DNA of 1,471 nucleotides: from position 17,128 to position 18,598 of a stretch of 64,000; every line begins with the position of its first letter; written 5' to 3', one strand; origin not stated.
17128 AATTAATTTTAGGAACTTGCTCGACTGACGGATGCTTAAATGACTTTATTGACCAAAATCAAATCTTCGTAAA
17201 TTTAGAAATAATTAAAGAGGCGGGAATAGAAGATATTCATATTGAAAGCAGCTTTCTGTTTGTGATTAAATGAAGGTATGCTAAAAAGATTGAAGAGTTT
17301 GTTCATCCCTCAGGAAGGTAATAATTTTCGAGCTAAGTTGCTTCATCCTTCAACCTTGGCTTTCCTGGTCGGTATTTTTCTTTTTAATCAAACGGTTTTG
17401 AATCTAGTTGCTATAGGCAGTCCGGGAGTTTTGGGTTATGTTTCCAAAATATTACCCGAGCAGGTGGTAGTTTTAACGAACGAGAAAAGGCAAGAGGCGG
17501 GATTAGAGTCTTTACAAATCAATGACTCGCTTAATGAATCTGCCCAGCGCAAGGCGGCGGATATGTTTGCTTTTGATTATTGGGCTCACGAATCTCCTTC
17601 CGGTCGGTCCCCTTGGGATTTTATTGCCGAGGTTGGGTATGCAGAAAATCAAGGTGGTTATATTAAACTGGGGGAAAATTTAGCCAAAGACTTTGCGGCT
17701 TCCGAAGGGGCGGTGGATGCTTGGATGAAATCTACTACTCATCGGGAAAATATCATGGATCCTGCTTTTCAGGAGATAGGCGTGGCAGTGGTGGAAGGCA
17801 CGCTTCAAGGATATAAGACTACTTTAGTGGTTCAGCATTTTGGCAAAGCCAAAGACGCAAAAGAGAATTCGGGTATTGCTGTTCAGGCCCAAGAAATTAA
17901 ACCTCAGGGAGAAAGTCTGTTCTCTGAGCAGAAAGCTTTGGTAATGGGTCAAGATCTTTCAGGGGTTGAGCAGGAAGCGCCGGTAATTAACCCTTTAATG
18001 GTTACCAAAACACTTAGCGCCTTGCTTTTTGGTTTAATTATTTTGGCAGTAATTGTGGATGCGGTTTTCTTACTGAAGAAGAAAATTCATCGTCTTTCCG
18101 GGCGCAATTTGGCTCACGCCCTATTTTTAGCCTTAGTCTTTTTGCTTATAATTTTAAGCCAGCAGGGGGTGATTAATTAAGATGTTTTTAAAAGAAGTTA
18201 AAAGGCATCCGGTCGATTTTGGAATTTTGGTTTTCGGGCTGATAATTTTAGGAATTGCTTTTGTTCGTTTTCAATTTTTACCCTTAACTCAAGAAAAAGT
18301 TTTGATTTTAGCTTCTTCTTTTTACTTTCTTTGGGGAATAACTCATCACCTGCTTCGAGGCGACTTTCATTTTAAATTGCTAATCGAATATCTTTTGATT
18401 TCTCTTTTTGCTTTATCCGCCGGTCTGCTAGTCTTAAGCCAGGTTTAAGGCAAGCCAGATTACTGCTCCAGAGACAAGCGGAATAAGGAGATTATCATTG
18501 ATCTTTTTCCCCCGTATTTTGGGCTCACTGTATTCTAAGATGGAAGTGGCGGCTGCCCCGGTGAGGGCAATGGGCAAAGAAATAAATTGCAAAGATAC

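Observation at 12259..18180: Putative surface-fibre/matrix module: LTD protein, VanZ, SipW-cognate TasA-like substrate, SipW peptidase fused to a 700-aa LTD ectodomain, and a CAP protein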

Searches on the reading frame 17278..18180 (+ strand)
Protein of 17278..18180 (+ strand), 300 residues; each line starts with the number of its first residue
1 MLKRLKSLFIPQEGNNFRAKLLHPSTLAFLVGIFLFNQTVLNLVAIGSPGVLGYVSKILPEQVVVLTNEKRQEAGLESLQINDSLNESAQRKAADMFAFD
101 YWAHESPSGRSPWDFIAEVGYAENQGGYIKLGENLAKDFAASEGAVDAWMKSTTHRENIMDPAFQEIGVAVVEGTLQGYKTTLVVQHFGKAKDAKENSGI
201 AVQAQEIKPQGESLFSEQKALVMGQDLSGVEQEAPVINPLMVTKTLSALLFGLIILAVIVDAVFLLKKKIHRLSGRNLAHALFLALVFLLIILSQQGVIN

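Call 3: search_protein_families(library=pfam, proteins=[window:17278-18180:+], max_evalue=0.01)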
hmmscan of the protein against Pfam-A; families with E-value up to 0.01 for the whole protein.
window:17278-18180:+ (300 aa): 1 family
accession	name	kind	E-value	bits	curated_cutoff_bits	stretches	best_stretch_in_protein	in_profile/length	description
PF00188.32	CAP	-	3.3e-19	70.3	21.1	1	66-188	3-117/117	Cysteine-rich secretory protein family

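Call 5: search_protein_families(library=ncbifam, proteins=[window:17278-18180:+], max_evalue=1)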
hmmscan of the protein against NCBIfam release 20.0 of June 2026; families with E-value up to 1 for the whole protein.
window:17278-18180:+ (300 aa): 3 families
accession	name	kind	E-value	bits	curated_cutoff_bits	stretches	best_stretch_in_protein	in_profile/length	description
TIGR02909.1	spore_YkwD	subfamily_domain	1.1e-28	99.6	171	1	61-188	6-125/127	uncharacterized protein, YkwD family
NF052539.1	DivAsocLipDalA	equivalog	6.5e-13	48.9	200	1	64-172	52-155/169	divisome-associated lipoprotein DalA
NF049893.1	spr0155_permease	equivalog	0.036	14.4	120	1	243-294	66-111/165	ABC transporter permease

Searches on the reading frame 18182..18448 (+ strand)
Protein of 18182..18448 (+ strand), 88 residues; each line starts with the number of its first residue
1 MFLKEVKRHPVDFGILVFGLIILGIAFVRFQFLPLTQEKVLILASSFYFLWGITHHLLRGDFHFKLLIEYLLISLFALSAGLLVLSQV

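Call 3: search_protein_families(library=pfam, proteins=[window:18182-18448:+], max_evalue=0.01)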
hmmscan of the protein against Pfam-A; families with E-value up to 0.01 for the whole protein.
window:18182-18448:+ (88 aa): 1 family
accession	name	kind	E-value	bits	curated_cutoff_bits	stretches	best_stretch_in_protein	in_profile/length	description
PF18900.5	DUF5656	-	0.00033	20.5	23.3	1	21-83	178-237/242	Protein of unknown function (DUF5656)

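Call 5: search_protein_families(library=ncbifam, proteins=[window:18182-18448:+], max_evalue=1)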
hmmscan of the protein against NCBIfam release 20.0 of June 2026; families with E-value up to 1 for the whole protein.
window:18182-18448:+ (88 aa): 0 families
